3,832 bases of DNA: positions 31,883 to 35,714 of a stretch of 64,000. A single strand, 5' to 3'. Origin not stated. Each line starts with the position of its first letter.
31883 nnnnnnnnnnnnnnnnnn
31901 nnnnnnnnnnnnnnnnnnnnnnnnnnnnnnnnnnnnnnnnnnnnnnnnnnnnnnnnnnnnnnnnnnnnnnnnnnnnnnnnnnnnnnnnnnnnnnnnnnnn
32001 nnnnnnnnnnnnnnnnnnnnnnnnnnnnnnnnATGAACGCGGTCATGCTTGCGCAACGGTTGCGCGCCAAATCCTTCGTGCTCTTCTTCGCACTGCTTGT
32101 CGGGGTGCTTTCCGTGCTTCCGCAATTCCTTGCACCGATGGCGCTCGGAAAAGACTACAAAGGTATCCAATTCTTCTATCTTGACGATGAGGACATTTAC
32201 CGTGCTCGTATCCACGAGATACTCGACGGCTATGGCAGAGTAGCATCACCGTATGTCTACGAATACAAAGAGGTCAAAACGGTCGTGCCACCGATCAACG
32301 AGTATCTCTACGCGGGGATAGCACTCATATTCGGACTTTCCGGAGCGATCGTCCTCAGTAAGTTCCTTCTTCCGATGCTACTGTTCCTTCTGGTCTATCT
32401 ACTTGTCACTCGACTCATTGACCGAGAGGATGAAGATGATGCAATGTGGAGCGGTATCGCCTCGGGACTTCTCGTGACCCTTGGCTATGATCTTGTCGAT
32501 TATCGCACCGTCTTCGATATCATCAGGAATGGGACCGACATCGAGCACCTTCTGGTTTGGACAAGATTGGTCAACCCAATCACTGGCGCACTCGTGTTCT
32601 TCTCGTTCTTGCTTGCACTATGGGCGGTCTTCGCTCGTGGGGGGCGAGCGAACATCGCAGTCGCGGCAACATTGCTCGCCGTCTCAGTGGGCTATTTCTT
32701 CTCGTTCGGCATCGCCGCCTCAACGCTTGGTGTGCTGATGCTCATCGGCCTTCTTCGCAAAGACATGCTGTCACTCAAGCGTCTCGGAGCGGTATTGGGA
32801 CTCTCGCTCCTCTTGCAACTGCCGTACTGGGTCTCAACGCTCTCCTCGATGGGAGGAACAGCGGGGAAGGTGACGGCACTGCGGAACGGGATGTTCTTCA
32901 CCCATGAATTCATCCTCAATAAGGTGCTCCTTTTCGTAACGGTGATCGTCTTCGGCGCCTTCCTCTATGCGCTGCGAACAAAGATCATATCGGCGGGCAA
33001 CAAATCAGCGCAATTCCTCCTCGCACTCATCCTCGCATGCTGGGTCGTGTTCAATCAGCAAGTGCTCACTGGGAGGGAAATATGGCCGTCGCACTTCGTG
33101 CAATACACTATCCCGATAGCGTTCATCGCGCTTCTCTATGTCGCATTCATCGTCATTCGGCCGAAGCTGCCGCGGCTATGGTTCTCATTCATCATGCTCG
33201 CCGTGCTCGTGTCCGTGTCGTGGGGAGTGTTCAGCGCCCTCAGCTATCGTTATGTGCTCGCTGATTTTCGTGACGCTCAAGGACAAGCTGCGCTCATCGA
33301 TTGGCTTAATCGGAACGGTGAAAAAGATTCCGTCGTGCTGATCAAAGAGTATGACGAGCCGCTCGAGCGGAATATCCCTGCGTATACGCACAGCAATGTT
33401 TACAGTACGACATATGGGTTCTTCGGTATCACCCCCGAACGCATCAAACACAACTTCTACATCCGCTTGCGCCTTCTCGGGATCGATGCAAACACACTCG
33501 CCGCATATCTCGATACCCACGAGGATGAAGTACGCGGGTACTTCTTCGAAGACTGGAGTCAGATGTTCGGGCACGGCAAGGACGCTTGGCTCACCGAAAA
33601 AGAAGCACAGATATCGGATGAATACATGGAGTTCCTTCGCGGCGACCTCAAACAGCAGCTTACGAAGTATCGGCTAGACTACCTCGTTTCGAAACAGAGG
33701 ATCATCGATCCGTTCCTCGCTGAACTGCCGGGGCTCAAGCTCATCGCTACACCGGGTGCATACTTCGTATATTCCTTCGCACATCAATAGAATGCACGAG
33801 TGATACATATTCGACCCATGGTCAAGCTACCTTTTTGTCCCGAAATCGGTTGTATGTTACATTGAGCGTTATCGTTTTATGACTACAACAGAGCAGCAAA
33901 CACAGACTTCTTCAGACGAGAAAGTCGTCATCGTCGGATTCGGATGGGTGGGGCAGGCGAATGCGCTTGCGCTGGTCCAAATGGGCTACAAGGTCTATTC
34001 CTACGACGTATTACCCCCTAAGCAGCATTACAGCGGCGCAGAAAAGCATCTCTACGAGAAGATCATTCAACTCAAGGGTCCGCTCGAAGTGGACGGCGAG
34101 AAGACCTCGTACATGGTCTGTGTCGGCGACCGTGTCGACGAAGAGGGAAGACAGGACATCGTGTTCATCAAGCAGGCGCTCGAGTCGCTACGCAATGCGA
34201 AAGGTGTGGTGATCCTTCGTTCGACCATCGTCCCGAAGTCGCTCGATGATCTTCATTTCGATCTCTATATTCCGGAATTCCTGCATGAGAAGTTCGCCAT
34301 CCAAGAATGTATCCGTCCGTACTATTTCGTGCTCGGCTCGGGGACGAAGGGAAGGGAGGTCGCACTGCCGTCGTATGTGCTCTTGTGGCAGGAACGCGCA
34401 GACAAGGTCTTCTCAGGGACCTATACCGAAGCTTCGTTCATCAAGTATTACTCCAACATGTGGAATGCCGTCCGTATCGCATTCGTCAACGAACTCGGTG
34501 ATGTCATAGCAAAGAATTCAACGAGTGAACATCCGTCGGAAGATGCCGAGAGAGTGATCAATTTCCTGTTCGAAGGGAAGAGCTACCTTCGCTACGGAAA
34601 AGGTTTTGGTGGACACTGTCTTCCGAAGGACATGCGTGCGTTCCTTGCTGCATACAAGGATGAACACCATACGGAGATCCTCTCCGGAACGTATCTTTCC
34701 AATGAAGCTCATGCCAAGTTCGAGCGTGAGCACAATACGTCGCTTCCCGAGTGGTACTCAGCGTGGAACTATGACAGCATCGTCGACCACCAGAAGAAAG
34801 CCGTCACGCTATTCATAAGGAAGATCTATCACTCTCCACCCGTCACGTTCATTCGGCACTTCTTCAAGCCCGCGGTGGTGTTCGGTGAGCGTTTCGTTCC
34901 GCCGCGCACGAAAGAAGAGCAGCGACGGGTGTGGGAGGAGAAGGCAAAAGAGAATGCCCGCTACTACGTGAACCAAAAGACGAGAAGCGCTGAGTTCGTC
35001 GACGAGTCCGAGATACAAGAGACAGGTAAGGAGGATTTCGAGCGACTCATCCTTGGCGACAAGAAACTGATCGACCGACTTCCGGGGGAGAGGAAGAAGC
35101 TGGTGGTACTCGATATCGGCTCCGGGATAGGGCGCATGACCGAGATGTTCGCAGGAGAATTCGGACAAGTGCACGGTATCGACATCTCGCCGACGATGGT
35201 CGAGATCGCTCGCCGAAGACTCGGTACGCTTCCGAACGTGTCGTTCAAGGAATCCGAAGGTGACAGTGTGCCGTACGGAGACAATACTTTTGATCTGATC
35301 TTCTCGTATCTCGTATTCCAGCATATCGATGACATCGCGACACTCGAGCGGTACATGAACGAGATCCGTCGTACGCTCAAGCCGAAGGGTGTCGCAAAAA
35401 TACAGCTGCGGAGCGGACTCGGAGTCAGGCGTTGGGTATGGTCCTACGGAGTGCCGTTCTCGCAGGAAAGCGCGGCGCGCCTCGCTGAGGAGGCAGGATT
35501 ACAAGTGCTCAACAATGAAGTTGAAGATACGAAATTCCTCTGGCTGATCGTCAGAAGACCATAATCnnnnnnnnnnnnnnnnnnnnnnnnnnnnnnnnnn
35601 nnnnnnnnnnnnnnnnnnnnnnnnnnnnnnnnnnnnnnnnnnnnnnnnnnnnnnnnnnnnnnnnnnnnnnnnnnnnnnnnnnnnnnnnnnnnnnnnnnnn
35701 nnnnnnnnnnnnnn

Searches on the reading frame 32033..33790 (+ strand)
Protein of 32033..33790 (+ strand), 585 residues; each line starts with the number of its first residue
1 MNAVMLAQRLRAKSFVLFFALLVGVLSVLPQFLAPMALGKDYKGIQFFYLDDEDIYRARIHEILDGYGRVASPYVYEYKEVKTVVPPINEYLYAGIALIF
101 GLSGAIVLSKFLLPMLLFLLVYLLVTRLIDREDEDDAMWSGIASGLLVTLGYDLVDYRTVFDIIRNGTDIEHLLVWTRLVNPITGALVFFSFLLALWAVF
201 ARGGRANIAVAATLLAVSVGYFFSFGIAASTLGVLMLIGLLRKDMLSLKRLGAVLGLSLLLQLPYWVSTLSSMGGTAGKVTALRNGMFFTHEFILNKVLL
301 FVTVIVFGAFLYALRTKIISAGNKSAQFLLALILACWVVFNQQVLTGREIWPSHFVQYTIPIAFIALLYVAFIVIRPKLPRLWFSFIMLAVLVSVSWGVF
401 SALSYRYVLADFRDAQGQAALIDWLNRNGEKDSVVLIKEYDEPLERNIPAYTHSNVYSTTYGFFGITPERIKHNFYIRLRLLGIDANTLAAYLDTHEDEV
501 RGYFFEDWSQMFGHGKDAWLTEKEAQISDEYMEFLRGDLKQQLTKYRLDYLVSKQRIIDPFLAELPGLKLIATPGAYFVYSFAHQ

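Call 3: search_protein_families(library=pfam, proteins=[window:32033-33790:+], max_evalue=0.01)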
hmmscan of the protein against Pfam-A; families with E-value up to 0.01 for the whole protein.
window:32033-33790:+ (585 aa): 0 families

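Call 4: search_protein_families(library=ncbifam, proteins=[window:32033-33790:+], max_evalue=0.01)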
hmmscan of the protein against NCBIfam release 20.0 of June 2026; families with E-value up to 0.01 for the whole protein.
window:32033-33790:+ (585 aa): 0 families

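Call 30: search_protein_families(library=ncbifam, proteins=[window:32033-33790:+], max_evalue=0.00001)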
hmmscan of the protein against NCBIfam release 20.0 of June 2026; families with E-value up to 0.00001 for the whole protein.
window:32033-33790:+ (585 aa): 0 families

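Call 59: find_homologous_proteins(query=window:32033-33790:+, max_evalue=1e-10)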
Query window:32033-33790:+ (585 aa): 154 proteins with E <= 1e-10 among 8000 candidates; the best 120 are listed.
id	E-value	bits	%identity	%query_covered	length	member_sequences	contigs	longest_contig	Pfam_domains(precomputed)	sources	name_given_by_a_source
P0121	0.0e+0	1262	98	100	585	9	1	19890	-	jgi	jgi:hypothetical protein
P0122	2.7e-195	669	54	99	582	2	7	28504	-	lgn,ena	-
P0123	1.4e-174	600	49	98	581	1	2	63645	-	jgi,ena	-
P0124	1.7e-173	597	77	59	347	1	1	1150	-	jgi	-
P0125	6.5e-173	595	50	98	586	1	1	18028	-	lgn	-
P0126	5.4e-172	592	50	99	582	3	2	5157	-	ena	-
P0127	8.9e-167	574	49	98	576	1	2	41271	-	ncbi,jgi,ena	-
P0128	8.2e-165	568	47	98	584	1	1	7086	-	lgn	-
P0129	4.0e-159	549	47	99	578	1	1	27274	-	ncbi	-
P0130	3.0e-158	546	46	99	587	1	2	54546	-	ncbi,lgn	-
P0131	4.0e-158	546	46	97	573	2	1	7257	-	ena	-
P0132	3.0e-157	543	45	97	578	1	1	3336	-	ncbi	-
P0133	6.4e-156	539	46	98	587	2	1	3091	-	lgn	-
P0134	8.2e-156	538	45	95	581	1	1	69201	-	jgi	jgi:hypothetical protein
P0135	1.9e-154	534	45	98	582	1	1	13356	-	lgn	-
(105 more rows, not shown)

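Call 67: predict_structure(alignment_id=A3)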
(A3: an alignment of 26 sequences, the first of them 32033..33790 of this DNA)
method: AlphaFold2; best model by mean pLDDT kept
length: 585 residues; sequences in the alignment: 26
mean_pLDDT: 89.4   pTM: 0.90
mean pLDDT of the five models: 89.4, 88.9, 87.8, 87.7, 87.0
residues with pLDDT >= 90: 389; 70-90: 156; 50-70: 37; < 50: 3
segments of 3 or more residues with pLDDT < 50: none
pLDDT, mean of each block of 10 residues (from residue 1): 57 89 97 96 92 91 91 86 83 95 96 98 92 84 97 83 78 88 95 97 95 94 91 97 96 98 88 79 72 79 93 89 92 93 65 83 95 92 95 96 92 95 96 92 92 85 72 91 93 92 86 88 95 93 91 92 89 96 67
secondary structure, 60 per line:
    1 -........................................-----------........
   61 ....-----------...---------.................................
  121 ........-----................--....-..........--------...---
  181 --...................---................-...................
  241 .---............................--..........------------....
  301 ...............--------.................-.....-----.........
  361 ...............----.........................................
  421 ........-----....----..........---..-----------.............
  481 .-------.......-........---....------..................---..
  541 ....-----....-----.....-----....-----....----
elements in order: H2-41 H53-64 H88-128 H134-149 H152-155 H157-166 H183-201 H205-220 H222-241 H245-272 H275-284 H297-315 H324-340 H342-346 H352-375 H380-428 E434-437 H442-451 H468-481 H489-495 H497-504 H508-511 H518-535 H539-544 E550-553 H559-563 E569-572 E578-581

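Call 70: fold_search(model_id=the predicted structure, library=pdb)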
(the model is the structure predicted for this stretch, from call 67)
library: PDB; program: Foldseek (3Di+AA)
matches with E <= 10: 541; with E <= 0.001: 20
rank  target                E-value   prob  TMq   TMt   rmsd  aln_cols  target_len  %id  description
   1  6gxc_A                1.1e-06  1.00  0.49  0.42   9.8       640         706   12  Bacterial oligosaccharyltransferase PglB in complex with an inhibitory peptide and a reactive lipid-linked oligosaccha (released 2018-11-14)
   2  8if8_B                1.4e-06  1.00  0.48  0.46  10.0       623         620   12  Arabinosyltransferase AftA (released 2023-05-31)
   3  8if8_C                1.4e-06  1.00  0.51  0.50   8.3       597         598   12  Arabinosyltransferase AftA (released 2023-05-31)
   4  5ogl_A                1.5e-06  1.00  0.51  0.43   9.0       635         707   12  Structure of bacterial oligosaccharyltransferase PglB in complex with an acceptor peptide and an lipid-linked oligosac (released 2017-10-25)
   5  7zlg_A                2.8e-06  1.00  0.46  0.42  10.2       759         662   10  Cryo-EM structure of C-mannosyltransferase CeDPY19, in complex with acceptor peptide and bound to CMT2-Fab and anti-Fa (released 2023-01-11)
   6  3rce_A                5.9e-06  1.00  0.48  0.42   9.5       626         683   12  Bacterial oligosaccharyltransferase PglB (released 2011-06-15)
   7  7e9s_A                1.0e-05  1.00  0.36  0.27  13.3       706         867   16  Archaeal oligosaccharyltransferase AglB from Archaeoglobus fulgidus in complex with an inhibitory peptide and a dolich (released 2021-09-08)
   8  3wak                  1.1e-05  1.00  0.45  0.33  11.6       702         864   14  Crystal structure of the Archaeoglobus fulgidus oligosaccharyltransferase (O29867_ARCFU) in the apo form (released 2013-10-30)
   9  7oci_F                1.2e-05  1.00  0.48  0.45  12.8       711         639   12  Cryo-EM structure of yeast Ost6p containing oligosaccharyltransferase complex (released 2022-02-16)
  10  8b6l_I                1.4e-05  1.00  0.48  0.42  12.7       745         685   10  Subtomogram average of the human Sec61-TRAP-OSTA-translocon (released 2022-12-07)
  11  9n9j_I                1.4e-05  1.00  0.46  0.40  13.1       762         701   10  Structure of a GRP94 folding intermediate engaged with a CCDC134- and FKBP11-bound secretory translocon (released 2025-11-19)
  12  6ezn_F                1.6e-05  1.00  0.45  0.42  13.9       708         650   13  Cryo-EM structure of the yeast oligosaccharyltransferase (OST) complex (released 2018-01-17)
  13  5gmy_A                2.6e-05  1.00  0.44  0.33  13.5       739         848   14  Crystal structure of the Archaeoglobus fulgidus oligosaccharyltransferase (O29867_ARCFU) tethered with an acceptor pep (released 2017-02-01)
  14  6s7o_A                3.1e-05  1.00  0.49  0.45  12.2       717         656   11  Cryo-EM structure of human oligosaccharyltransferase complex OST-A (released 2019-12-18)
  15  7zli_A                4.1e-05  1.00  0.47  0.43  10.2       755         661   11  Cryo-EM structure of C-mannosyltransferase CeDPY19, in complex with Dol25-P-Man and bound to CMT2-Fab and anti-Fab nan (released 2023-01-11)
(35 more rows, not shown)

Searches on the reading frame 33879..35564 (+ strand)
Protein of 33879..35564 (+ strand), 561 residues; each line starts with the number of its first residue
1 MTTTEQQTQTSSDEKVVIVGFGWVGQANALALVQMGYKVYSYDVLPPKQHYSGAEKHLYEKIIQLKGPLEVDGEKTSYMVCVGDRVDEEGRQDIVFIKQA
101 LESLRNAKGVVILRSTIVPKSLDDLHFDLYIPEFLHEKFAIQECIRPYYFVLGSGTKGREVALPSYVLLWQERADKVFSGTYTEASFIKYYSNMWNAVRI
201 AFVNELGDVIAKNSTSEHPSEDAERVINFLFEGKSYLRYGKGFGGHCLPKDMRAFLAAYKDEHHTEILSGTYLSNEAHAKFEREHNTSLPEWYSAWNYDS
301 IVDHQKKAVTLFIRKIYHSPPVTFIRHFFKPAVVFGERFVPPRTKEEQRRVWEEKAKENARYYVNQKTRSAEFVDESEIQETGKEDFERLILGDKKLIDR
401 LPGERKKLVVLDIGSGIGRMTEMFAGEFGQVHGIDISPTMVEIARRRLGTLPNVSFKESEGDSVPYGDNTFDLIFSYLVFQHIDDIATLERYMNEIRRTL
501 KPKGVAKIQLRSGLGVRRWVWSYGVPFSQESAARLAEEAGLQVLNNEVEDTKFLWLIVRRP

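Call 3: search_protein_families(library=pfam, proteins=[window:33879-35564:+], max_evalue=0.01)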
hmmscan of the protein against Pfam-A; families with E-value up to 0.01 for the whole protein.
window:33879-35564:+ (561 aa): 15 families
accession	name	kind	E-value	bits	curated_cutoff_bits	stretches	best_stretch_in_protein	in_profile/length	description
PF08241.18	Methyltransf_11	-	1.7e-22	80.3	21.2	1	411-505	1-92/95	Methyltransferase domain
PF13649.12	Methyltransf_25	-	2.5e-21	76.6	27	1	410-504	1-97/97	Methyltransferase domain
PF13847.12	Methyltransf_31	-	9.4e-18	64.7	27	1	405-506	2-107/145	Methyltransferase domain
PF08242.18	Methyltransf_12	-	2.5e-16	60.6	30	1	411-505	1-97/98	Methyltransferase domain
PF13489.12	Methyltransf_23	-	1.8e-15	57.5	27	1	396-544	11-162/164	Methyltransferase domain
PF00984.24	UDPG_MGDP_dh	-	8.1e-14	51.9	25.4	1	184-275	2-92/94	UDP-glucose/GDP-mannose dehydrogenase family, central domain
PF01209.24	Ubie_methyltran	-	1.5e-08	34.7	20.1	1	395-505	36-148/233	ubiE/COQ5 methyltransferase family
PF03721.20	UDPG_MGDP_dh_N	-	4.6e-08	33.3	27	1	15-157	2-178/187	UDP-glucose/GDP-mannose dehydrogenase family, NAD binding domain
PF05891.18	Methyltransf_PK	-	4.7e-07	30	27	1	398-507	47-158/218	AdoMet dependent proline di-methyltransferase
PF02826.25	2-Hacid_dh_C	-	0.00063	19.6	25.1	1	6-50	29-73/178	D-isomer specific 2-hydroxyacid dehydrogenase, NAD binding domain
PF02353.26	CMAS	-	0.0014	18.4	27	1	410-508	66-164/273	Mycolic acid cyclopropane synthetase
PF05175.20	MTS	-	0.0031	17.6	23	1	393-508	19-138/170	Methyltransferase small domain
PF05401.17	NodS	-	0.0035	17.7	24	1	403-504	40-140/201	Nodulation protein S (NodS)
PF05219.18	DREV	-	0.004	16.7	26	1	385-509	76-187/265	DREV methyltransferase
PF01135.25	PCMT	-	0.0043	17.3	20.3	1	409-462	76-134/210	Protein-L-isoaspartate(D-aspartate) O-methyltransferase (PCMT)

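Call 4: search_protein_families(library=ncbifam, proteins=[window:33879-35564:+], max_evalue=0.01)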
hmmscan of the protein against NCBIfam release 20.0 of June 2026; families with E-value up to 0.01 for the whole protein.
window:33879-35564:+ (561 aa): 49 families (the best 25 are shown)
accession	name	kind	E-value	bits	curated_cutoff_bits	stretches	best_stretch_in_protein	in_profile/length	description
TIGR03026.1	NDP-sugDHase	subfamily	2.7e-31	108.7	189.8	1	15-279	2-297/413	nucleotide sugar dehydrogenase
NF041297.1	UDPGDh_AglM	equivalog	3.3e-19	69.1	670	1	83-269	105-291/429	UDP-glucose 6-dehydrogenase AglM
NF043040.1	corrin_prot_MT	hypoth_equivalog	3.6e-14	52.7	180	1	407-505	42-144/216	corrinoid protein-associated methyltransferase CpaM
TIGR02072.1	BioC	equivalog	4.5e-14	52.8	184.95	1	395-506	21-130/244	malonyl-ACP O-methyltransferase BioC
NF047673.2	TeichurnBiosyTuaD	equivalog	4.8e-13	49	700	1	111-260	117-274/439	UDP-glucose 6-dehydrogenase TuaD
NF047649.1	MTase_UXPK_star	exception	1.8e-12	46.9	460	1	409-504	80-177/283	methyltransferase/UXPK-star double selenoprotein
NF041537.1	ArsM_AhpD_UU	exception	2e-12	46.5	510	1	409-504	79-176/345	arsenite methyltransferase/AhpD domain selenoprotein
NF041536.1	ArsM_DUF2284_UU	exception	3e-12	45.6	575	1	409-504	79-176/459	arsenite methyltransferase/DUF2284 domain selenoprotein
NF008823.0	PRK11873.1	subfamily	3.2e-11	43.2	263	1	409-507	80-180/272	arsenite methyltransferase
NF007610.0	PRK10258.1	equivalog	5.7e-11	42.2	342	1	400-506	36-136/251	malonyl-ACP O-methyltransferase BioC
NF011631.0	PRK15057.1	equivalog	1.2e-10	41.1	757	1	129-262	137-268/388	UDP-glucose 6-dehydrogenase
NF001244.0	PRK00216.1-5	equivalog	4.2e-10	39.3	216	1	404-508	47-153/236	bifunctional demethylmenaquinone methyltransferase/2-methoxy-6-polyprenyl-1,4-benzoquinol methylase UbiE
TIGR01934.1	MenG_MenH_UbiE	subfamily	4.4e-10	39.2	158.35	1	404-507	37-140/223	ubiquinone/menaquinone biosynthesis methyltransferase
NF001240.0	PRK00216.1-1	equivalog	6.9e-10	38.4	378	1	403-504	60-164/251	bifunctional demethylmenaquinone methyltransferase/2-methoxy-6-polyprenyl-1,4-benzoquinol methylase UbiE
TIGR01983.1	UbiG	equivalog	1.7e-09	37.3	102.95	1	398-505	49-148/228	bifunctional 2-polyprenyl-6-hydroxyphenol methylase/3-demethylubiquinol 3-O-methyltransferase UbiG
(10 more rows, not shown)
